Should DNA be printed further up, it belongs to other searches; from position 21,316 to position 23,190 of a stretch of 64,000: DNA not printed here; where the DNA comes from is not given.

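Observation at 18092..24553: TonB-dependent receptor + SapC + two tandem halogenase-like flavoproteins embedded in the GlcNAc/chitin regulon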

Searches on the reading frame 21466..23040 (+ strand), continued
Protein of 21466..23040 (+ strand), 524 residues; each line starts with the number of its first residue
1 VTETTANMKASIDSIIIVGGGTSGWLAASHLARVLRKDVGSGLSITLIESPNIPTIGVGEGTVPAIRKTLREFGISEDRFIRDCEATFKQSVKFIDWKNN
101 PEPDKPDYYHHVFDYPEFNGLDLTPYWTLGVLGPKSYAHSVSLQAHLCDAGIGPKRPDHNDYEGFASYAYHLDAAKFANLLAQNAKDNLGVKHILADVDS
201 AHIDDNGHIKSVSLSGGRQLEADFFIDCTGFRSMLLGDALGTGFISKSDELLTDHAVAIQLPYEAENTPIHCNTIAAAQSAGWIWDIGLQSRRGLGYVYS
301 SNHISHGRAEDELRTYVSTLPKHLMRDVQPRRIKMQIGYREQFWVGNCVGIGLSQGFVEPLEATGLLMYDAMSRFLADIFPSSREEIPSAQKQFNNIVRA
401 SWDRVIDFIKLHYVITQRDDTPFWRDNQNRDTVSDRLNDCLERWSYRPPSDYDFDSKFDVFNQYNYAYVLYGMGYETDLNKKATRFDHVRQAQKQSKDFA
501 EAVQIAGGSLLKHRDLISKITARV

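Call 34: find_related_loci(query=A3, collection=genome_contigs, flank=10000)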
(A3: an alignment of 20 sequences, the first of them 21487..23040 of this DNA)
Query A3 (517 aa) in genome_contigs; peptide patterns used: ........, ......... (x = any residue, [..] = any of these).
583 stretches matched a pattern; 516 encode a relative of the query (tblastn E <= 1e-3); the best 80 are kept; 80 distinct loci.
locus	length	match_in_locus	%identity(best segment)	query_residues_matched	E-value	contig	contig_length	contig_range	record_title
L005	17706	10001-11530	53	4-513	0e+0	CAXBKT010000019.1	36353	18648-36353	MAG TPA_asm: uncultured Kordiimonadaceae bacterium isolate ERR2762122_metabat2_150 genome assembly, contig: ERZ3421826.1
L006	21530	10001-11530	52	4-513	0e+0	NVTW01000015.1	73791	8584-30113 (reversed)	MAG: Gammaproteobacteria bacterium isolate NORP105 Contig_source1382A_944, whole genome shotgun sequence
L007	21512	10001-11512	54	5-513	0e+0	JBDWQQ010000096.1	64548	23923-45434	MAG: Halioglobus sp. isolate LC.107.M.D6_472_47 LC_107_M_D6_472_47_000000000096, whole genome shotgun sequence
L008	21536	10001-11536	53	2-513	0e+0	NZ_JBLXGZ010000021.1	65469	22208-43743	MAG: Kordiimonas sp. isolate ET05-09 T05maxbin_out.036_metabat.2RE.5K@21, whole genome shotgun sequence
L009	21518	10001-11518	53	5-513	0e+0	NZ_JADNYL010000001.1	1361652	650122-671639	Thalassotalea sp. G2M2-11 1, whole genome shotgun sequence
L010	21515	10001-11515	54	4-513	0e+0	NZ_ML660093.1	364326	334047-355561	Exilibacterium tricleocarpae strain R142 Scaffold7, whole genome shotgun sequence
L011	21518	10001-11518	53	5-513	0e+0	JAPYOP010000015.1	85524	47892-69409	MAG: Colwellia sp. isolate MOW.maxbin2.007 MOW_151_length_85524_cov_234.741286, whole genome shotgun sequence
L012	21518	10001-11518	52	4-513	0e+0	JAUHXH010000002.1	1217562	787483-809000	MAG: Gammaproteobacteria bacterium isolate 2_bin.53 NODE_3_length_1217562_cov_2.461789, whole genome shotgun sequence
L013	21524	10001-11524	54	5-513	0e+0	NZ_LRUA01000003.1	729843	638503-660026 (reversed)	Kordiimonas lacus strain S3-22 S3-22_S3, whole genome shotgun sequence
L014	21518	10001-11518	52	5-513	0e+0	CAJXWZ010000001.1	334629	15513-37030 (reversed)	MAG TPA_asm: uncultured Colwellia sp. isolate SRR3580189_bin.45_MetaBAT_v2.12.1_MAG genome assembly, contig: NODE_29_len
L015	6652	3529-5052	53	2-513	0e+0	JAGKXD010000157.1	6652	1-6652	MAG: Cellvibrionaceae bacterium isolate P9_D7_14 P9_D7_14_2392, whole genome shotgun sequence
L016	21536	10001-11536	52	2-513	0e+0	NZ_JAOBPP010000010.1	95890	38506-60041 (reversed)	Kordiimonas aestuarii strain JCM 17742 SW46_12_95890, whole genome shotgun sequence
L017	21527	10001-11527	52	5-513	0e+0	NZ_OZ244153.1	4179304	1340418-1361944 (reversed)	MAG: Kordiimonas sp. isolate def65876-ef31-448d-83e5-856ba072f58d chromosome 1, complete sequence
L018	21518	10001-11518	53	4-513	0e+0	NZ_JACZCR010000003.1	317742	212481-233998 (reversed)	Microbulbifer hainanensis strain NBU-8HK146 Scaffold1_3, whole genome shotgun sequence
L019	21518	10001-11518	53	5-513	0e+0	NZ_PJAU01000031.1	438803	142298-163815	Colwellia sp. 75C3 contig4, whole genome shotgun sequence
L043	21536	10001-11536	52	4-513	1e-174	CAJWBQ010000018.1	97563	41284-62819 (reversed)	MAG TPA_asm: uncultured Cellvibrionales bacterium isolate SRR5469033_bin.40_MetaBAT_v2.12.1_MAG genome assembly, contig:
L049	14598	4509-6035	51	5-513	3e-173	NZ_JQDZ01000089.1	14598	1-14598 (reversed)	Thalassotalea sp. ND16A ctg62, whole genome shotgun sequence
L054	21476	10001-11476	51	15-513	8e-171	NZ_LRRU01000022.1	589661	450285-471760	Pseudoalteromonas gelatinilytica strain NH153 NH153_S22, whole genome shotgun sequence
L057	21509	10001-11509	52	5-513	1e-168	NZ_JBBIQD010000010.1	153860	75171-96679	MAG: Rheinheimera sp. isolate PLS170224_bin_318 NODE_30_length_153860_cov_17.388212, whole genome shotgun sequence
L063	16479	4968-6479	49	4-513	9e-165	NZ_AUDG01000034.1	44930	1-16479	Rheinheimera baltica DSM 14885 H595DRAFT_scaffold00031.31_C, whole genome shotgun sequence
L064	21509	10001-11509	49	5-513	1e-164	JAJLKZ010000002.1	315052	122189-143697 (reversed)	MAG: Chromatiaceae bacterium isolate PE-2-11 k141_6471, whole genome shotgun sequence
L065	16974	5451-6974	50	1-513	2e-164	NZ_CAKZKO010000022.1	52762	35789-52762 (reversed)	MAG: uncultured Paraglaciecola sp. isolate ERR2094167_bin.68_CONCOCT_v1.1_MAG ERZ650161.408, whole genome shotgun sequen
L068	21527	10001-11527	48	2-513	4e-163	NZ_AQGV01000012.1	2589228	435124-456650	Pseudoalteromonas aurantia 208 contig010_2, whole genome shotgun sequence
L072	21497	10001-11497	50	5-513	1e-161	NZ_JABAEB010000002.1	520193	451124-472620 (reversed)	Shewanella oncorhynchi strain S-1 Seq2, whole genome shotgun sequence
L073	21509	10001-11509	50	5-513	1e-161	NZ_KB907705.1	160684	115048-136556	Arsukibacterium perlucidum DSM 18276 H141DRAFT_scaffold00005.5, whole genome shotgun sequence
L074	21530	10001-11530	49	1-513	3e-160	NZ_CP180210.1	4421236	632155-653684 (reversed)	Alteromonas sp. H39 chromosome, complete genome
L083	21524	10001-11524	46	1-513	1e-155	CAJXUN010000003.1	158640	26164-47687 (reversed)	MAG TPA_asm: uncultured Colwellia sp. isolate SRR3933282_bin.2_MetaBAT_v2.12.1_MAG genome assembly, contig: NODE_3_lengt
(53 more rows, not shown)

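Call 67: search_protein_families(library=pfam, proteins=[L083:12343-13362:+, L074:12301-13335:+, L074:13336-14433:+, L054:11500-12927:+, L054:15457-16554:+, L010:11856-12854:-, L043:12125-13090:+, L043:13133-14458:+, L072:13120-14040:-, L065:7779-8798:+], max_evalue=0.0001)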
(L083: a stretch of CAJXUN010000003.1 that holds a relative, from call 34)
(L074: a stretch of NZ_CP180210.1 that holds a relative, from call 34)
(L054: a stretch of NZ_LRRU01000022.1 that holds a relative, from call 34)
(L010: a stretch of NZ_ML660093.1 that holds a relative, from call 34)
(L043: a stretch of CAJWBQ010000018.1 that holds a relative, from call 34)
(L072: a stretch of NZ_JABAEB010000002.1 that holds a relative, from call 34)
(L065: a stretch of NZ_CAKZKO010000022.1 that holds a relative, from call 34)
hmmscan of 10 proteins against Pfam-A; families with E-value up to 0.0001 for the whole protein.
L083:12343-13362:+ (339 aa): 1 family
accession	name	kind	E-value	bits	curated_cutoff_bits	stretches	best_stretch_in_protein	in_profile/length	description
PF13621.12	Cupin_8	-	7.8e-65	219.7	27.4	1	20-257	4-245/252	Cupin-like domain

L074:12301-13335:+ (344 aa): 1 family
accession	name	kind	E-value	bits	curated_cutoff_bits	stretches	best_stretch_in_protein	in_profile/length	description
PF13621.12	Cupin_8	-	1.2e-62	212.5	27.4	1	19-260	2-247/252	Cupin-like domain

L074:13336-14433:+ (365 aa): 1 family
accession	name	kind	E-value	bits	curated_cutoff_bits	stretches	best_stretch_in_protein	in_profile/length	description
PF03567.20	Sulfotransfer_2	-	1.1e-08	36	22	1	5-109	12-123/252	Sulfotransferase family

L054:11500-12927:+ (475 aa): 4 families
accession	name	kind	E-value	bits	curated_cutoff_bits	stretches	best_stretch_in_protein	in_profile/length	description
PF13469.12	Sulfotransfer_3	-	2.1e-45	156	27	1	237-424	1-215/216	Sulfotransferase family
PF00685.33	Sulfotransfer_1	-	1e-13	51.7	22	1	238-446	4-201/255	Sulfotransferase domain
PF12895.13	ANAPC3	-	5.9e-06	26.9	27.2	0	20-93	3-79/82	Anaphase-promoting complex, cyclosome, subunit 3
PF13428.12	TPR_14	-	3.2e-05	24.6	23.5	0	11-48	6-43/44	Tetratricopeptide repeat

L054:15457-16554:+ (365 aa): 1 family
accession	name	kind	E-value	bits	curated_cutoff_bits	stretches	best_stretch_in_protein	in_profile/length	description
PF01112.23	Asparaginase_2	-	3.5e-118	394.7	27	1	50-359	2-306/309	Asparaginase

L010:11856-12854:- (332 aa): 0 families

L043:12125-13090:+ (321 aa): 1 family
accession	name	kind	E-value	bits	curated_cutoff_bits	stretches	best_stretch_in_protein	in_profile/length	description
PF01869.26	BcrAD_BadFG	-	6.9e-27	95.1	31.5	1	25-274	1-233/271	BadF/BadG/BcrA/BcrD ATPase family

L043:13133-14458:+ (441 aa): 1 family
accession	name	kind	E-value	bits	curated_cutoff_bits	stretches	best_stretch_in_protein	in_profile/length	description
PF07690.21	MFS_1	-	4e-19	69.2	33.4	1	24-351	4-313/347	Major Facilitator Superfamily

L072:13120-14040:- (306 aa): 1 family
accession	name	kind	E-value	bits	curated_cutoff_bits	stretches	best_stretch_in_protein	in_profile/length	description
PF01925.25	TauE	-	5.6e-23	82.3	32.6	1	57-303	2-237/237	Sulfite exporter TauE/SafE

L065:7779-8798:+ (339 aa): 2 families
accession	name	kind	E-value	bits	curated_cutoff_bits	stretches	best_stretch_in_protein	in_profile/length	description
PF13621.12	Cupin_8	-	7.1e-68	229.7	27.4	1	18-257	3-245/252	Cupin-like domain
PF08007.18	JmjC_2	-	3.6e-05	23.7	22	0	155-248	38-110/127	JmjC domain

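Call 90: search_protein_families(library=pfam, proteins=[L064:14108-15589:-, L064:13071-14123:-, L057:13103-14494:-, L057:15911-16933:+, L073:13061-14551:-, L063:9109-10596:-], max_evalue=0.0001)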
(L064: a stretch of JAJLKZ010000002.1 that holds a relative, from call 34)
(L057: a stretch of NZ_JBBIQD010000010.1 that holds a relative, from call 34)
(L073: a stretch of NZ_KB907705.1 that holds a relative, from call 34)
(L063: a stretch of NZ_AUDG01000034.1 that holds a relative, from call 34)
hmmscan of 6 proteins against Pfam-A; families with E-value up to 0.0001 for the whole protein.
L064:14108-15589:- (493 aa): 6 families
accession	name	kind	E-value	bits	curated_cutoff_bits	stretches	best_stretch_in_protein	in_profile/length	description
PF13469.12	Sulfotransfer_3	-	9.5e-42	144.1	27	1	244-432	1-216/216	Sulfotransferase family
PF00685.33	Sulfotransfer_1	-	3.5e-16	59.8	22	1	243-464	2-231/255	Sulfotransferase domain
PF13414.12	TPR_11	-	2.8e-07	30.6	26.8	1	118-152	4-38/42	TPR repeat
PF13428.12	TPR_14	-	4.2e-07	30.4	23.5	0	109-151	2-44/44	Tetratricopeptide repeat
PF07719.23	TPR_2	-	5e-07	29.8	27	0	108-140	1-33/34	Tetratricopeptide repeat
PF00515.34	TPR_1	-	1.4e-06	28.3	27.8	1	108-140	1-33/34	Tetratricopeptide repeat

L064:13071-14123:- (350 aa): 1 family
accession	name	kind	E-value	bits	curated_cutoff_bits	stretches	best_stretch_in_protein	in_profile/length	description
PF01925.25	TauE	-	3e-19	70.1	32.6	1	43-284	3-232/237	Sulfite exporter TauE/SafE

L057:13103-14494:- (463 aa): 2 families
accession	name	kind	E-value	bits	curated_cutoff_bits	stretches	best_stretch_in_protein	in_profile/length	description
PF13469.12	Sulfotransfer_3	-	1.7e-40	140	27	1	228-413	2-214/216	Sulfotransferase family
PF00685.33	Sulfotransfer_1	-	6.5e-16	58.9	22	1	228-435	4-205/255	Sulfotransferase domain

L057:15911-16933:+ (340 aa): 3 families
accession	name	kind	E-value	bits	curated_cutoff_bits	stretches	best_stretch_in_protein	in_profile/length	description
PF22725.1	GFO_IDH_MocA_C3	-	2e-27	96.1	27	1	149-272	1-123/124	GFO/IDH/MocA C-terminal domain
PF01408.29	GFO_IDH_MocA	-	4.3e-25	89.2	24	1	21-141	1-120/120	Oxidoreductase family, NAD-binding Rossmann fold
PF02894.22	GFO_IDH_MocA_C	-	7.8e-16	59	22.9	1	153-273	1-128/218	Oxidoreductase family, C-terminal alpha/beta domain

L073:13061-14551:- (496 aa): 5 families
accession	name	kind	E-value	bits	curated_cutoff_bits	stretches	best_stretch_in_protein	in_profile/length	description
PF13469.12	Sulfotransfer_3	-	8.1e-45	154.2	27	1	244-432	1-216/216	Sulfotransferase family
PF00685.33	Sulfotransfer_1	-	3.6e-10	40.1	22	1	244-429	3-182/255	Sulfotransferase domain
PF13428.12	TPR_14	-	8.6e-08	32.6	23.5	0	108-150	2-44/44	Tetratricopeptide repeat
PF13414.12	TPR_11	-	8.7e-08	32.2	26.8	0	123-152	10-39/42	TPR repeat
PF07719.23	TPR_2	-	8.5e-06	26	27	0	107-139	1-33/34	Tetratricopeptide repeat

L063:9109-10596:- (495 aa): 4 families
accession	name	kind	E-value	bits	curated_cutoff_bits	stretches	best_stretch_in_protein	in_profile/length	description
PF13469.12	Sulfotransfer_3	-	2.1e-46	159.3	27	1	248-436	1-216/216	Sulfotransferase family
PF00685.33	Sulfotransfer_1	-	1.2e-12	48.3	22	1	247-447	2-205/255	Sulfotransferase domain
PF02259.29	FAT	-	6.3e-06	26.1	24.2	1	7-149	146-287/343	FAT domain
PF13428.12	TPR_14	-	7.6e-06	26.6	23.5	0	11-49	3-41/44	Tetratricopeptide repeat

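Call 93: search_protein_families(library=pfam, proteins=[L065:1144-2208:-, L065:10455-11228:-, L065:11347-13491:+, L065:13550-14773:-, L068:2243-3883:+, L068:13446-14483:+, L068:15079-18963:+, L049:1416-4385:+, L049:6178-9306:+, L049:10307-12532:-], max_evalue=0.00001)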
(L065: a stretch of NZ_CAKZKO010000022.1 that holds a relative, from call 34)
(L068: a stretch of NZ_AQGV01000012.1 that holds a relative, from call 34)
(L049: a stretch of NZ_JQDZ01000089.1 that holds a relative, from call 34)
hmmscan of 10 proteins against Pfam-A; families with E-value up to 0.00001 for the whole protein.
L065:1144-2208:- (354 aa): 4 families
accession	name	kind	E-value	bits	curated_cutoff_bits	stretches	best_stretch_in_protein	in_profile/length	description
PF13377.12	Peripla_BP_3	-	6.4e-34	117.9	26.5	1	181-348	1-167/167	Periplasmic binding protein-like domain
PF00532.27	Peripla_BP_1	-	4e-21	76.2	22.2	1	70-320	3-261/281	Periplasmic binding proteins and sugar binding domain of LacI family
PF00356.27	LacI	-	2.8e-19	69.1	27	1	12-57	1-46/46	Bacterial regulatory proteins, lacI family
PF13407.12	Peripla_BP_4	-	1.2e-14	54.9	35.1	1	76-321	7-255/258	Periplasmic binding protein domain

L065:10455-11228:- (257 aa): 0 families

L065:11347-13491:+ (714 aa): 8 families
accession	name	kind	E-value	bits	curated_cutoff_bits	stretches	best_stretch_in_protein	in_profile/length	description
PF00486.34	Trans_reg_C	-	1.1e-18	67.4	26.2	1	24-98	2-77/77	Transcriptional regulatory protein, C terminal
PF13414.12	TPR_11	-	8.7e-15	54.6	26.8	0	317-340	11-34/42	TPR repeat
PF07719.23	TPR_2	-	1.8e-14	53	27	0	412-442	2-32/34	Tetratricopeptide repeat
PF13432.12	TPR_16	-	3.9e-10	40.4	32.7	0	420-469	6-55/65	Tetratricopeptide repeat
PF00515.34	TPR_1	-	4.3e-10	39.4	27.8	0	413-442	3-32/34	Tetratricopeptide repeat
PF13428.12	TPR_14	-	5.9e-09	36.2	23.5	0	450-486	6-42/44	Tetratricopeptide repeat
PF13424.12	TPR_12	-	1.5e-07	31.9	30.1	0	413-439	47-73/77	Tetratricopeptide repeat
PF13431.12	TPR_17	-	1.3e-06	28.6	24.4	0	400-430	2-32/34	Tetratricopeptide repeat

L065:13550-14773:- (407 aa): 1 family
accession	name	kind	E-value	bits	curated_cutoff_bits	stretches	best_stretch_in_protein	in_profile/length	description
PF03567.20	Sulfotransfer_2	-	6.5e-09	36.7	22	1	40-144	4-117/252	Sulfotransferase family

L068:2243-3883:+ (546 aa): 1 family
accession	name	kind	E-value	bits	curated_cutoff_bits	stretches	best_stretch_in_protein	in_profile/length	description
PF00342.24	PGI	-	1.9e-214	713.2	22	1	49-539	1-486/486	Phosphoglucose isomerase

L068:13446-14483:+ (345 aa): 1 family
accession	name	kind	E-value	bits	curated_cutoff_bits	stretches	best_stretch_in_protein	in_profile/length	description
PF01112.23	Asparaginase_2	-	2e-117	392.2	27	1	30-339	2-306/309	Asparaginase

L068:15079-18963:+ (1294 aa): 5 families
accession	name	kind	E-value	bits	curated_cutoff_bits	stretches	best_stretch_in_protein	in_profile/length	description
PF11898.13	DUF3418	-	4.9e-210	699.6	25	1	708-1291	1-581/582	Domain of unknown function (DUF3418)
PF07717.22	OB_NTP_bind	-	2.4e-15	56.9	29.5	1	619-694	1-82/83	Oligonucleotide/oligosaccharide-binding (OB)-fold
PF00271.37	Helicase_C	-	1.5e-13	51.4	23.5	1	278-400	5-109/110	Helicase conserved C-terminal domain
PF21010.2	HA2_C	-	2.2e-10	41.4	21.3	1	496-554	1-76/77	Helicase associated domain (HA2), ratchet-like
PF00270.35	DEAD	-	2.7e-07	30.9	26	1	83-227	10-161/167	DEAD/DEAH box helicase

L049:1416-4385:+ (989 aa): 2 families
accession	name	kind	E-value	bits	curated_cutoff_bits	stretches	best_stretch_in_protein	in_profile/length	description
PF00593.30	TonB_dep_Rec_b-barrel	-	3.5e-32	113.3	27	1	419-956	24-436/436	TonB dependent receptor-like, beta-barrel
PF07715.20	Plug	-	4.8e-16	59.6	23.9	1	74-171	8-106/107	TonB-dependent Receptor Plug Domain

L049:6178-9306:+ (1042 aa): 5 families
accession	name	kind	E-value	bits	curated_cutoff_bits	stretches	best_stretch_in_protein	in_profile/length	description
PF02836.23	Glyco_hydro_2_C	-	3.9e-103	345.2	21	1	350-630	2-300/302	Glycosyl hydrolases family 2, TIM barrel domain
PF02929.23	Bgal_small_N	-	3.7e-73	246.7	25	1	764-1036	3-248/248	Beta galactosidase small chain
PF02837.24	Glyco_hydro_2_N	-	4.8e-43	147.4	28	1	73-243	3-169/169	Glycosyl hydrolases family 2, sugar binding domain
PF16353.11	LacZ_4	-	4.3e-20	72.2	27.3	1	642-730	1-87/87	Beta-galactosidase, domain 4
PF00703.27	Glyco_hydro_2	-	6.6e-13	49.8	23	1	246-347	2-109/109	Glycosyl hydrolases family 2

L049:10307-12532:- (741 aa): 3 families
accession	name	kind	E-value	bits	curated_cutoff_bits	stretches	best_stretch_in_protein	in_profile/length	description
PF05089.18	NAGLU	-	2.4e-97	326.3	25.5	1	128-460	2-335/336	Alpha-N-acetylglucosaminidase (NAGLU) tim-barrel domain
PF12972.12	NAGLU_C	-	6.7e-70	236.2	25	1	472-734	1-265/268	Alpha-N-acetylglucosaminidase (NAGLU) C-terminal domain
PF12971.12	NAGLU_N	-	5.2e-13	49.1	28.3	1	37-107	4-75/82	Alpha-N-acetylglucosaminidase (NAGLU) N-terminal domain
